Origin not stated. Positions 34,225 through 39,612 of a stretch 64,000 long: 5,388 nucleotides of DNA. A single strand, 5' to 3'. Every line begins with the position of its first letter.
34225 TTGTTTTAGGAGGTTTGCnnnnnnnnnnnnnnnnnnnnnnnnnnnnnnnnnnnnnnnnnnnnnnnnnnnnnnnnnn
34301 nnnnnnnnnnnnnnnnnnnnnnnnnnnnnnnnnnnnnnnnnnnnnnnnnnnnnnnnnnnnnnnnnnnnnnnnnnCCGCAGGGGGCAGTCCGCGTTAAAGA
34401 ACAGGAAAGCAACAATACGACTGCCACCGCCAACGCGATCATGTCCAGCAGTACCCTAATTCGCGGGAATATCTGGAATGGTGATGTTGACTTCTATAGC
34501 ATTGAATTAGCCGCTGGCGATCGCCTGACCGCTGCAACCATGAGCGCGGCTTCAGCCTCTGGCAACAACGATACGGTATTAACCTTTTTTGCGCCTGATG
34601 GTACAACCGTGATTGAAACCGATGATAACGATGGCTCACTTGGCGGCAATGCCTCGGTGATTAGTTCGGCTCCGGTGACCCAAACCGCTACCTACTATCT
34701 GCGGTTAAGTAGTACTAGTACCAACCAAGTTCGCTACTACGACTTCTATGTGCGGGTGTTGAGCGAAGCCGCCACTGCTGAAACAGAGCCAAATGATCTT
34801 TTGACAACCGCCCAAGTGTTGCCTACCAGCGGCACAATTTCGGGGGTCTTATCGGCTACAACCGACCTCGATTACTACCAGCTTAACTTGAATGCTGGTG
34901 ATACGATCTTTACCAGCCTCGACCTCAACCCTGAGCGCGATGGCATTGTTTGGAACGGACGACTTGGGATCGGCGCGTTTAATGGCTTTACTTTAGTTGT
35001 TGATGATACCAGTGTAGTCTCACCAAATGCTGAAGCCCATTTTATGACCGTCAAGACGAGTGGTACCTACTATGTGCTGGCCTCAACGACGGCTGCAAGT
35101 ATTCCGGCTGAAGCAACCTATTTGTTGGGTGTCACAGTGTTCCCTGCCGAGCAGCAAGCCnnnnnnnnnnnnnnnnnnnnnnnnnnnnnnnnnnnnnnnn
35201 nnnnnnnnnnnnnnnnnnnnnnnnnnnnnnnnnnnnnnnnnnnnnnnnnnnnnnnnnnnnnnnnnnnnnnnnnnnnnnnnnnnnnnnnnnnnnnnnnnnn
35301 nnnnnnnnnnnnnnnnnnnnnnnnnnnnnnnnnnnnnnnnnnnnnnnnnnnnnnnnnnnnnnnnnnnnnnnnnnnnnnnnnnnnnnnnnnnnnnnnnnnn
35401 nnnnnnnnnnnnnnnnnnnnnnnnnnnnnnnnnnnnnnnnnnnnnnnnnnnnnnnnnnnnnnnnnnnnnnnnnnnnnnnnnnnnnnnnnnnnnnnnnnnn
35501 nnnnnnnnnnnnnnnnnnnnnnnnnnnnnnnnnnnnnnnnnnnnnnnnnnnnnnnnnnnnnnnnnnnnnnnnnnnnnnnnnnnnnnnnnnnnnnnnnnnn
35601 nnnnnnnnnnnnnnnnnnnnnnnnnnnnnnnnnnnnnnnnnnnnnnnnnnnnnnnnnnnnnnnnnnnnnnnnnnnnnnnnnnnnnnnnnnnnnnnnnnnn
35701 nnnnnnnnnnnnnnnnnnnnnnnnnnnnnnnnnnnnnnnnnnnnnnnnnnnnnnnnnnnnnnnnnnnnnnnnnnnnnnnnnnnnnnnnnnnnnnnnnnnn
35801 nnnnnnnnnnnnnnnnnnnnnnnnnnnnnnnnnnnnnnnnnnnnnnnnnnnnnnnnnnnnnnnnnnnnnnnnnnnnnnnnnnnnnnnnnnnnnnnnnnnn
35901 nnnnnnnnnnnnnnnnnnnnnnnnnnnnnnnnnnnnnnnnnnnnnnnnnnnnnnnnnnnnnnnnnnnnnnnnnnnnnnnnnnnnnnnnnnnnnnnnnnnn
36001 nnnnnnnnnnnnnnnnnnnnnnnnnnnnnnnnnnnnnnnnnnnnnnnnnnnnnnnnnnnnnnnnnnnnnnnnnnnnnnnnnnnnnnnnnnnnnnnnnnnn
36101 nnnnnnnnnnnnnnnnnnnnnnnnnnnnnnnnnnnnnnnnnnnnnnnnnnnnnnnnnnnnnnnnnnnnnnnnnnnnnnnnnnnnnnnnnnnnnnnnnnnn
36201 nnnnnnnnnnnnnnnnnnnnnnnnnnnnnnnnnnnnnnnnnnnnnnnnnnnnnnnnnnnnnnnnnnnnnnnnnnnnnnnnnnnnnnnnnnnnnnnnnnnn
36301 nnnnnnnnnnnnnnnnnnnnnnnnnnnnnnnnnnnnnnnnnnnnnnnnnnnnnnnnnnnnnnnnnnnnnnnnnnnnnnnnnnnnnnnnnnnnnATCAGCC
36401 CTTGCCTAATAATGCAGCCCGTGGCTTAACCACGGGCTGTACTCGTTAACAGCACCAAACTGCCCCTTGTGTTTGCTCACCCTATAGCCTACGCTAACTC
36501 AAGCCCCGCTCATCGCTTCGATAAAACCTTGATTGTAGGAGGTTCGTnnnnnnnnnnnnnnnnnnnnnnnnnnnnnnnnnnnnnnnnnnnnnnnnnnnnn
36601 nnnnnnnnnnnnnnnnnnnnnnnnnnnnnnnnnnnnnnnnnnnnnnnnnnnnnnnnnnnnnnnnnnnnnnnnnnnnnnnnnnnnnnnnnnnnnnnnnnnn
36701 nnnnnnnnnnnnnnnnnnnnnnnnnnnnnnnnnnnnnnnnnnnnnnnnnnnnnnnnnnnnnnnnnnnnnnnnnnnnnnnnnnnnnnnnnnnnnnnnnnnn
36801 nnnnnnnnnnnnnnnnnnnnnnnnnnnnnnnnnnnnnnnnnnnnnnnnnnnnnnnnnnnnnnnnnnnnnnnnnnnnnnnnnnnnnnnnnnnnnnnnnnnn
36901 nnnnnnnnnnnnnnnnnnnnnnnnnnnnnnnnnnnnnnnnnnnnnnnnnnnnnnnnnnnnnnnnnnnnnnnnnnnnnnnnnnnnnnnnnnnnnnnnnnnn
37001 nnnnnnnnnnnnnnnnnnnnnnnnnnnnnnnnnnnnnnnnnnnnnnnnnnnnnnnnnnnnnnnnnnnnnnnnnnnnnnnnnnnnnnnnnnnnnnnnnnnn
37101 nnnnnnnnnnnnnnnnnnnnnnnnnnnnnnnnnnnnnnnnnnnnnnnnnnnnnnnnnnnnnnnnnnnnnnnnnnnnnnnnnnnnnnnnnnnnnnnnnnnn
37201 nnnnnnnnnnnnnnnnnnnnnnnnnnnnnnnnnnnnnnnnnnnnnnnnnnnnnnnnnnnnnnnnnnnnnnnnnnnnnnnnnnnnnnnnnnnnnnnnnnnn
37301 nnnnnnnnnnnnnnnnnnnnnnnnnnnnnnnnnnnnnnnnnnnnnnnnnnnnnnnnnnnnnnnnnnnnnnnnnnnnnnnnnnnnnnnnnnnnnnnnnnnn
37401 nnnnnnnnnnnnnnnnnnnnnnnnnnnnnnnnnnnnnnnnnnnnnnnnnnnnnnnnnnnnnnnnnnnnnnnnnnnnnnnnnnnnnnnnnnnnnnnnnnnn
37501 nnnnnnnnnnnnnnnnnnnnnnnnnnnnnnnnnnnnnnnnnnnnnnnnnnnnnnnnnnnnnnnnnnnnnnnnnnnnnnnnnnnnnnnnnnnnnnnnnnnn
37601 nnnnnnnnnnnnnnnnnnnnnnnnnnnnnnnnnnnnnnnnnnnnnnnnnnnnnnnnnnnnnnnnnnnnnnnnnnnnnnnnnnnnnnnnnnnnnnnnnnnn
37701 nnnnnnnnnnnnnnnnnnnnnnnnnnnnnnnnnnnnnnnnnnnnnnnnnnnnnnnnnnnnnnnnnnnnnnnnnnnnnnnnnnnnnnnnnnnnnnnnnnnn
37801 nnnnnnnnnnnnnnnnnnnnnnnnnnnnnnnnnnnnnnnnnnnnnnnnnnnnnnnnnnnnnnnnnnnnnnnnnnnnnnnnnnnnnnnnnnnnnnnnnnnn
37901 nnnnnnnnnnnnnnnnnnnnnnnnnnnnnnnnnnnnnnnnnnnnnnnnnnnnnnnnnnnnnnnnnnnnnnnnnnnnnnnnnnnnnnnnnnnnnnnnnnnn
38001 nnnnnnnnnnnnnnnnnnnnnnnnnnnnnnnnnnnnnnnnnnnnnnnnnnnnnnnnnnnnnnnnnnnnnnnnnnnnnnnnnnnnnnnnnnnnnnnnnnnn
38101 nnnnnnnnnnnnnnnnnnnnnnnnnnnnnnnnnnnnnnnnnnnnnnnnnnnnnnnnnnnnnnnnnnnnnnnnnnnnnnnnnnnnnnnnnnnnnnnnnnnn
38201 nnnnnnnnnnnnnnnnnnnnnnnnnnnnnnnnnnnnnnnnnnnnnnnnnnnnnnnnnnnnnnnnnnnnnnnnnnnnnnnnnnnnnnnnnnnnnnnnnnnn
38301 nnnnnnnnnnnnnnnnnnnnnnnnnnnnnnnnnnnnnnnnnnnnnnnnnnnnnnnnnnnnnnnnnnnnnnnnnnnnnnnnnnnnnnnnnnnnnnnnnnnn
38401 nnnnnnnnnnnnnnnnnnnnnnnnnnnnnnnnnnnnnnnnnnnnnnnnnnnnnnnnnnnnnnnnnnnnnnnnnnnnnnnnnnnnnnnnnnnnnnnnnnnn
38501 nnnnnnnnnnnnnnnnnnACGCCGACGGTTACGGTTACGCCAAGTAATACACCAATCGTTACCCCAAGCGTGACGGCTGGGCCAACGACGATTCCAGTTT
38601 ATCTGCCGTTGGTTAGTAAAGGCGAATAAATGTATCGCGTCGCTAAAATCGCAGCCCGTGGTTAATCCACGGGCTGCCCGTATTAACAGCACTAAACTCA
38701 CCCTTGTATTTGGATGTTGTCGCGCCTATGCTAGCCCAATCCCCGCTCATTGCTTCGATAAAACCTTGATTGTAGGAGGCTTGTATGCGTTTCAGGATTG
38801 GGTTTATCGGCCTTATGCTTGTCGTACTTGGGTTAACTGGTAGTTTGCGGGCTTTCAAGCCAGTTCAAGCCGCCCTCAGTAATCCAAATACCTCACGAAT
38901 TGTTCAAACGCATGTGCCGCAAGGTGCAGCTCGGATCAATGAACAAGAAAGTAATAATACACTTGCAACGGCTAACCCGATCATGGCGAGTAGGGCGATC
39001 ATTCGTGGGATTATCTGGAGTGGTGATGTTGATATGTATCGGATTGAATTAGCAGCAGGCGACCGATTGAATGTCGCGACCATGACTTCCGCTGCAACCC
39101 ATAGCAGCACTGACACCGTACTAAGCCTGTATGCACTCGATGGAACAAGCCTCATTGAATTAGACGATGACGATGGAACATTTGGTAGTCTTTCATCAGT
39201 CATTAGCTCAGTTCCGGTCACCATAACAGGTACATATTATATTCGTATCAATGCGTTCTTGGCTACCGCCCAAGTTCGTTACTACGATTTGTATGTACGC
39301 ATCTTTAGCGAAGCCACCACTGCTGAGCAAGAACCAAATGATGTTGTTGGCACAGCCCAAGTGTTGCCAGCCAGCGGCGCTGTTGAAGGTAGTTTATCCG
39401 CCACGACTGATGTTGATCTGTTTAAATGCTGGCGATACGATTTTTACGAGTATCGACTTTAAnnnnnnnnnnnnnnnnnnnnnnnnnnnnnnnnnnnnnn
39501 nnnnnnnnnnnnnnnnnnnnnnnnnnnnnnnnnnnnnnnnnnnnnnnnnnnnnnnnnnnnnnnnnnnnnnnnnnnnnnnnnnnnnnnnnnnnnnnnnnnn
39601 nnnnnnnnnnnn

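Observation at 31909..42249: Tandem array of five paralogous secreted PPC-PPC-P-domain-MAM-like proteins with no catalytic domain, immediately followed by HtrA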

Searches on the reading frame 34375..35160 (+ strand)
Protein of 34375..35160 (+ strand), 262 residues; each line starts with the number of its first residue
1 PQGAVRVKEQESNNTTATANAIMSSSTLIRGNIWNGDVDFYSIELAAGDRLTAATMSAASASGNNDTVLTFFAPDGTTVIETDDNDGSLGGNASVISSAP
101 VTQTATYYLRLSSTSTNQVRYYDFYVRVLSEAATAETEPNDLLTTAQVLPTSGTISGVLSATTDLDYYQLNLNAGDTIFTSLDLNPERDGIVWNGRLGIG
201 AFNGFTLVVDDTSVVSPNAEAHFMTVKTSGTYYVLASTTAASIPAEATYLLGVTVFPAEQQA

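Call 48: search_solved_structures(query=window:34375-35160:+, max_evalue=0.01, show_alignments=2)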
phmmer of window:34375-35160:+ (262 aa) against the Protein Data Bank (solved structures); distinct sequences matched with E-value up to 0.01: 0.
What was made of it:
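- Tried and rejected: A single-sequence PDB search with the PPC pair found nothing (call 48).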

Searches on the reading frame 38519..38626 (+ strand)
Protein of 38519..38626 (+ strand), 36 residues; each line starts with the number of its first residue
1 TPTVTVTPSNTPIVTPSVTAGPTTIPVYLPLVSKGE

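Call 21: search_protein_families(library=ncbifam, proteins=[window:38519-38626:+], max_evalue=10)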
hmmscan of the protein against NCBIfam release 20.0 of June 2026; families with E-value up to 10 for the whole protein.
seq(36 aa): 2 families
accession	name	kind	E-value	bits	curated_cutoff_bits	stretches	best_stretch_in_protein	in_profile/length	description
NF050076.1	sort_motif_YLP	domain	0.025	14.4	15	1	26-34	3-11/11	YLP-box putative sorting motif-containing protein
NF053834.1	ultrashort_CTERM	domain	0.052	13.6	10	1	26-34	2-10/10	YLP-box putative sorting motif-containing protein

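Call 31: search_protein_families(library=ncbifam, proteins=[window:38537-38626:+], max_evalue=10)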
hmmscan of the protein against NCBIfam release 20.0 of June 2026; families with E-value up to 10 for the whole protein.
seq(30 aa): 2 families
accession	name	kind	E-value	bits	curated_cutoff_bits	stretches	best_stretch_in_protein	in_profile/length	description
NF050076.1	sort_motif_YLP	domain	0.026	14.3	15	1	20-28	3-11/11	YLP-box putative sorting motif-containing protein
NF053834.1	ultrashort_CTERM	domain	0.041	13.9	10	1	20-28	2-10/10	YLP-box putative sorting motif-containing protein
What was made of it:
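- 36548..38629 (+): Copy c3 (693 aa), lineage C: same architecture, shortest linker, tail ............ (38591-38626). The tail scores 13.9 bits against NF053834 (call 31).
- On NCBIfam YLP-box putative sorting motif (NF053834 ultrashort_CTERM; NF050076 sort_motif_YLP): The c2 tail (YMPLV) gave no hit (calls 21, 31).
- Closest known: 'Choice-of-anchor' surface proteins and C-terminal sorting signals curated in NCBIfam. Same: The window's tails reach the cut-off of the YLP-box models for c1, c3 and c4 (calls 21, 31).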

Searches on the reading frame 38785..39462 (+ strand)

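Call 3: search_protein_families(library=pfam, proteins=[window:38785-39462:+], max_evalue=0.1)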
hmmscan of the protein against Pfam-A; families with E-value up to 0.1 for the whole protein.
window:38785-39462:+ (225 aa): 2 families
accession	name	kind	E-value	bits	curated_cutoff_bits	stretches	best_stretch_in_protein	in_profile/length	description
PF04151.21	PPC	-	2.3e-08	35.2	25.9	1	81-156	1-69/70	Bacterial pre-peptidase C-terminal domain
PF03929.21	PepSY_TM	-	0.016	15.4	28.8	1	7-63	10-55/295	PepSY-associated TM region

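Call 4: search_protein_families(library=ncbifam, proteins=[window:38785-39462:+], max_evalue=0.1)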
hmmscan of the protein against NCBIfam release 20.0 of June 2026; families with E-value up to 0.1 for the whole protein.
window:38785-39462:+ (225 aa): 1 family
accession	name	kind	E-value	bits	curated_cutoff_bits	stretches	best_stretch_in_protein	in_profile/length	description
TIGR01297.1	CDF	superfamily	0.042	13.1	82.35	1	81-127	120-166/285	cation diffusion facilitator family transporter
